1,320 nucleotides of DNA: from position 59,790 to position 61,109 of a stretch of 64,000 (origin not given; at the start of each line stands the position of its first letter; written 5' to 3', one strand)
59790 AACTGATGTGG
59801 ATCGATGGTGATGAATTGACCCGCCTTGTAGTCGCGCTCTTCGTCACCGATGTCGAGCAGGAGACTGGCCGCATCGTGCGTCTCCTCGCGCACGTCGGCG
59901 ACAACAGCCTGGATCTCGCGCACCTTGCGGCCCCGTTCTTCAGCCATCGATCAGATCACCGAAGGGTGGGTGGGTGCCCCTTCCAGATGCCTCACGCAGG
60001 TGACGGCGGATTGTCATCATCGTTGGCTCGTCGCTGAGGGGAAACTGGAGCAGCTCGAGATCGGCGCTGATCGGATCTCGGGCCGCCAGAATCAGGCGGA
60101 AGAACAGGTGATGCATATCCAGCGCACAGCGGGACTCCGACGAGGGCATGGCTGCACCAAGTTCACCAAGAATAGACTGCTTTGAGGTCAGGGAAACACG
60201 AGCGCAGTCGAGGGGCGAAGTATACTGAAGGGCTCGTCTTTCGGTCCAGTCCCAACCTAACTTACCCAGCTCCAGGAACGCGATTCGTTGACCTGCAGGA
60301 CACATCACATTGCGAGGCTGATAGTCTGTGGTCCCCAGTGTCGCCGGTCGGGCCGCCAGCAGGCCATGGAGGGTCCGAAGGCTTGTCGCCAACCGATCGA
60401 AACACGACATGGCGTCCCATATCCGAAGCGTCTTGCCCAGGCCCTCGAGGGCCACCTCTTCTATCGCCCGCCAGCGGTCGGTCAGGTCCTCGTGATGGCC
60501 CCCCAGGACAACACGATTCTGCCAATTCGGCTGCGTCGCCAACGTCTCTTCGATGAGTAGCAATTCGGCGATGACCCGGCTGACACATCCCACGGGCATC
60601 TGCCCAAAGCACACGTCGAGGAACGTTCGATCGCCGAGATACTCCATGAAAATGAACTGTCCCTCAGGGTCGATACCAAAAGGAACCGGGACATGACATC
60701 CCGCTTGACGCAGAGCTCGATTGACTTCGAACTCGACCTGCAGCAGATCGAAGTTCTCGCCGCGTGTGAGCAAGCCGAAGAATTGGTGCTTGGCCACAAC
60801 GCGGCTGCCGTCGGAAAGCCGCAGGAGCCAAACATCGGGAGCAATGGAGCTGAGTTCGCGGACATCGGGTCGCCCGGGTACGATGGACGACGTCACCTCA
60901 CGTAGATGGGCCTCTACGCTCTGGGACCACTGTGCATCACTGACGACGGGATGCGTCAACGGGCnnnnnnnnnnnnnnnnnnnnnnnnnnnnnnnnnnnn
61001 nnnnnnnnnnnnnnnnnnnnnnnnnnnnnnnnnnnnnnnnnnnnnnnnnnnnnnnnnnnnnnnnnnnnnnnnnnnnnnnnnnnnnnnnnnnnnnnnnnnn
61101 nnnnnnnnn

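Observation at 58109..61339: Tightly coupled operon: PA-IL-like lectin, APH-fold kinase, FNR-type reductase, polyprenyl-phosphate GT2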

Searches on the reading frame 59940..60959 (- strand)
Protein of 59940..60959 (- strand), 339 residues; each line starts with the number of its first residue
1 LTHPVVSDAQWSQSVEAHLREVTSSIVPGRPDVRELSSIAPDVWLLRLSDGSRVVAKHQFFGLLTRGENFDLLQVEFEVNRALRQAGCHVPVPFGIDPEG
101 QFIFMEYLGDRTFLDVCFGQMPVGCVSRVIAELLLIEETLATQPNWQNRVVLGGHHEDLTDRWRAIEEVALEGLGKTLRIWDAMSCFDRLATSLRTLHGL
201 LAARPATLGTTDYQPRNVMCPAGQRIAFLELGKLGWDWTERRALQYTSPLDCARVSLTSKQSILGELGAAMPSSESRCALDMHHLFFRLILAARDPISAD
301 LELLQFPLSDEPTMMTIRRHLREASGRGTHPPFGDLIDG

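Call 3: search_protein_families(library=pfam, proteins=[window:59940-60959:-], max_evalue=0.01)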
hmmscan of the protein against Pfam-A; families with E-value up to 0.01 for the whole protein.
window:59940-60959:- (339 aa): 0 families

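Call 4: search_protein_families(library=ncbifam, proteins=[window:59940-60959:-], max_evalue=0.01)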
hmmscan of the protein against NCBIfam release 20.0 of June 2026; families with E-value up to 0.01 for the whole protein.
window:59940-60959:- (339 aa): 0 families

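Call 5: search_protein_families(library=pfam, proteins=[window:59940-60959:-], max_evalue=10)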
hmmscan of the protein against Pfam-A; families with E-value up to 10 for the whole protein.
window:59940-60959:- (339 aa): 0 families
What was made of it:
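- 59940..60959 (-): Gene B: 339-aa orphan APH/eukaryotic-like-kinase-fold phosphotransferase. It has Lys57 (VAKHQ), Glu76, Asp212/Asn217 (TDYQPxN), Glu230, and a family-specific invariant K-x-GWDW-x-ERR-xx-QY motif. The window protein itself has no Pfam hit (calls 3, 5).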

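Call 7: find_homologous_proteins(query=window:59940-60959:-)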
Query window:59940-60959:- (339 aa): 36 proteins with E <= 0.001 among 6798 candidates.
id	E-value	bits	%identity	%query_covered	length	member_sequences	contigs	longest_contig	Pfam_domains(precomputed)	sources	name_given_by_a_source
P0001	4.6e-228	774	99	100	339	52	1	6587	-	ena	-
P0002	5.4e-112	392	55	95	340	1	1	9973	-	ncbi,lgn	-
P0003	3.4e-111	389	55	93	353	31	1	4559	-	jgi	jgi:hypothetical protein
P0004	6.7e-107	375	53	94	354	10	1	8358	-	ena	-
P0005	2.7e-103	363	55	98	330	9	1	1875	-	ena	-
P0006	8.2e-93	329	53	92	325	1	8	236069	-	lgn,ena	-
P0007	4.8e-70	254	44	93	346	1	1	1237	-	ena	-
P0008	1.3e-68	249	44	95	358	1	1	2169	-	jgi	-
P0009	1.2e-66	243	43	95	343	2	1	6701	-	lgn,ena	-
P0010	6.0e-64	234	42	94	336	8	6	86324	-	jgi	jgi:hypothetical protein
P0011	2.6e-62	229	42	96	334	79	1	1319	-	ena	-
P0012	1.0e-61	227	42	94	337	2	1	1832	-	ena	-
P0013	3.2e-61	225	41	93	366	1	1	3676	-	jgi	-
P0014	1.0e-59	220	39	93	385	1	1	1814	-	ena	-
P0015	5.0e-59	218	40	93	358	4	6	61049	-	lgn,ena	-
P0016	5.3e-59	218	42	91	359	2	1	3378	PF01636.30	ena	-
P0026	1.7e-52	196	40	78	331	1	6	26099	PF01636.30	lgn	-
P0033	2.1e-41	160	37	84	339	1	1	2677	PF01636.30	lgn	-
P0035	1.8e-38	150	39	83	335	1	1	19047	PF01636.30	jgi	jgi:hypothetical protein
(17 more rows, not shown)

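Call 32: predict_structure(alignment_id=A3)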
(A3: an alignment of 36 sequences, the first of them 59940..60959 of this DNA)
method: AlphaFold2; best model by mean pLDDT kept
length: 339 residues; sequences in the alignment: 36
mean_pLDDT: 93.6   pTM: 0.89
mean pLDDT of the five models: 93.6, 93.1, 92.9, 92.7, 92.5
residues with pLDDT >= 90: 303; 70-90: 19; 50-70: 14; < 50: 3
segments of 3 or more residues with pLDDT < 50: none
pLDDT, mean of each block of 10 residues (from residue 1): 75 96 97 97 97 97 95 98 97 97 96 92 94 97 96 97 98 98 97 98 97 94 88 97 92 86 97 98 98 94 97 97 83 52
secondary structure, 60 per line:
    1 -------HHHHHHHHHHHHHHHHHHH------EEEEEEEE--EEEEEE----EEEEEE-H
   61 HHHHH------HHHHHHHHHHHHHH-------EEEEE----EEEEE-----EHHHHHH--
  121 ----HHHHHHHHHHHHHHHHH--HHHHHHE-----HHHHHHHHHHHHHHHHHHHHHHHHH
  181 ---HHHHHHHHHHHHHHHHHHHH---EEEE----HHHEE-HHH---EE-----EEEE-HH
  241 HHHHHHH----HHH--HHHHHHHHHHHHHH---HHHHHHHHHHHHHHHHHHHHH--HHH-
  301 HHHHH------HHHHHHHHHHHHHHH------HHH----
elements in order: H8-26 E33-40 E43-48 E53-58 H60-65 H72-85 E93-97 E102-106 H113-118 H125-141 H144-149 H156-180 H184-203 E207-210 E234-237 H239-247 H257-270 H274-294 H301-305 H312-326
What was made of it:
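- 59940..60959 (-): AF2 pLDDT 93.6 (call 32).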

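Call 34: search_solved_structures(query=A3, max_evalue=10, show_alignments=2)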
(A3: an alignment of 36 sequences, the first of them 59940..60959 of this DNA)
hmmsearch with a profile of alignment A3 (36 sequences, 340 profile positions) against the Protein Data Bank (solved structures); distinct sequences matched with E-value up to 10: 6.
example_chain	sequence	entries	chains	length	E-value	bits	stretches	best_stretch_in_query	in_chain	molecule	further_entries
1zyc_A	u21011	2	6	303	0.31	13.2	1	94-143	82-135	Serine/threonine-protein kinase GCN2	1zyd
1zxe_A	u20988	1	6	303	0.33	13.1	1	94-143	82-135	Serine/threonine-protein kinase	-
8agy_A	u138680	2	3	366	0.4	12.8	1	76-232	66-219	Corramycin phosphotransferase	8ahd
7sza_A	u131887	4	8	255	0.49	12.5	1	77-132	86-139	EKC/KEOPS complex subunit TP53RK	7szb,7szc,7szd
9fl9_B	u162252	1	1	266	0.53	12.5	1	77-132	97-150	EKC/KEOPS complex subunit TP53RK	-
6wqx_C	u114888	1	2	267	0.53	12.4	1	77-132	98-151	EKC/KEOPS complex subunit TP53RK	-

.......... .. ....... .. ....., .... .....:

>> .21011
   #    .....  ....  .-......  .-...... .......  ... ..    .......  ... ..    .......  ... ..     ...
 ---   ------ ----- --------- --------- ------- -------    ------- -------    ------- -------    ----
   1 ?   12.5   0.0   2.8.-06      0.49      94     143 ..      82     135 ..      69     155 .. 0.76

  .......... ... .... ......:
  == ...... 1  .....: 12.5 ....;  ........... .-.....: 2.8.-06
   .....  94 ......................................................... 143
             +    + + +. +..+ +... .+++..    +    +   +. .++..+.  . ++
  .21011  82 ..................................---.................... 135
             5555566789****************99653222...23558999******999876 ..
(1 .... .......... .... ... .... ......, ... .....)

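Call 37: search_protein_families(library=pfam, proteins=[P0016, P0035], max_evalue=1)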
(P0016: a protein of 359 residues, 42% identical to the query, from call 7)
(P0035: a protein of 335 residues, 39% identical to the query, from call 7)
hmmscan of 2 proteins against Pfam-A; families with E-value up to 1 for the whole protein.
P0016 (359 aa): 1 family
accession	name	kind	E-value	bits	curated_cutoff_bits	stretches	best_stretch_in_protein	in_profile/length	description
PF01636.29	APH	-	1.9e-06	28.3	23.2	1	44-242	10-192/239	Phosphotransferase enzyme family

P0035 (335 aa): 1 family
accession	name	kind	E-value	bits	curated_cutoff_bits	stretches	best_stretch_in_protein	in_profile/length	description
PF01636.29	APH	-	5.9e-09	36.5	23.2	1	67-231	36-201/239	Phosphotransferase enzyme family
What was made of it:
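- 59940..60959 (-): Homologues P0035 and P0016 pass the Pfam APH gathering score (call 37).
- Closest known: APH-fold small-molecule kinases. Same: Some family members pass the Pfam APH threshold (call 37).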

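Call 47: search_protein_families(library=ncbifam, alignment_id=A2, max_evalue=1)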
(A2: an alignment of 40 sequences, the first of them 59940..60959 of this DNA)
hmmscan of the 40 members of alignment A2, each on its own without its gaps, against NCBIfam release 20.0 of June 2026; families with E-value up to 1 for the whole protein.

A. member 1, window:59940-60959:- (339 aa): 2 families
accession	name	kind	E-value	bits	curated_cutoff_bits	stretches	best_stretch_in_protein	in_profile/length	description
NF011463.0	PRK14879.1-4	equivalog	0.012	15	188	1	79-117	71-109/237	Kae1-associated kinase Bud32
TIGR03724.2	arch_bud32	equivalog_domain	0.12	11.9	125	1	76-117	43-84/193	KEOPS complex kinase/ATPase Bud32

B. families by the number of members that match (of 40 scanned): 13 families
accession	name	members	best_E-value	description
TIGR03724.2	arch_bud32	25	0.0002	KEOPS complex kinase/ATPase Bud32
NF011463.0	PRK14879.1-4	19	0.0006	Kae1-associated kinase Bud32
NF011461.0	PRK14879.1-2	5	0.00026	Kae1-associated kinase Bud32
NF007174.0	PRK09605.1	2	0.0024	bifunctional N(6)-L-threonylcarbamoyladenine synthase/serine/threonine protein kinase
NF011460.0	PRK14879.1-1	2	0.065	Kae1-associated kinase Bud32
NF002475.0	PRK01723.1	2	0.13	3-deoxy-D-manno-octulosonic acid kinase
NF003015.0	PRK03858.1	1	0.014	DNA polymerase IV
NF007297.0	PRK09775.1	1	0.061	type II toxin-antitoxin system HipA family toxin YjjJ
NF000137.2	APH_7pp_Ia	1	0.083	aminoglycoside O-phosphotransferase APH(7'')-Ia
NF011462.0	PRK14879.1-3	1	0.097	Kae1-associated kinase Bud32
TIGR04354.1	amphi-Trp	1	0.16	amphi-Trp domain-containing protein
TIGR03497.1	FliI_clade2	1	0.27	flagellar protein export ATPase FliI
NF041723.1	phane_AmcA_3b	1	0.79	multiple cyclophane-containing RiPP AmcA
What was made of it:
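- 59940..60959 (-): NCBIfam gives only weak Bud32 similarity (call 47).
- On Anomeric sugar-1-kinase systems (AmgK-MurU, NahK type): No NCBIfam sugar-kinase model is matched (call 47).
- Two B homologues give weak Kdo-kinase matches at E about 0.13 (call 47).
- Tried and rejected: Substrate class for B. NCBIfam over the whole B family gave only weak Bud32-like N-lobe matches (call 47).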

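Call 48: search_protein_families(library=padloc, proteins=[window:59940-60959:-], max_evalue=0.01)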
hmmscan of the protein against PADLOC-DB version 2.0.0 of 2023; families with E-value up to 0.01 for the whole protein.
window:59940-60959:- (339 aa): 0 families
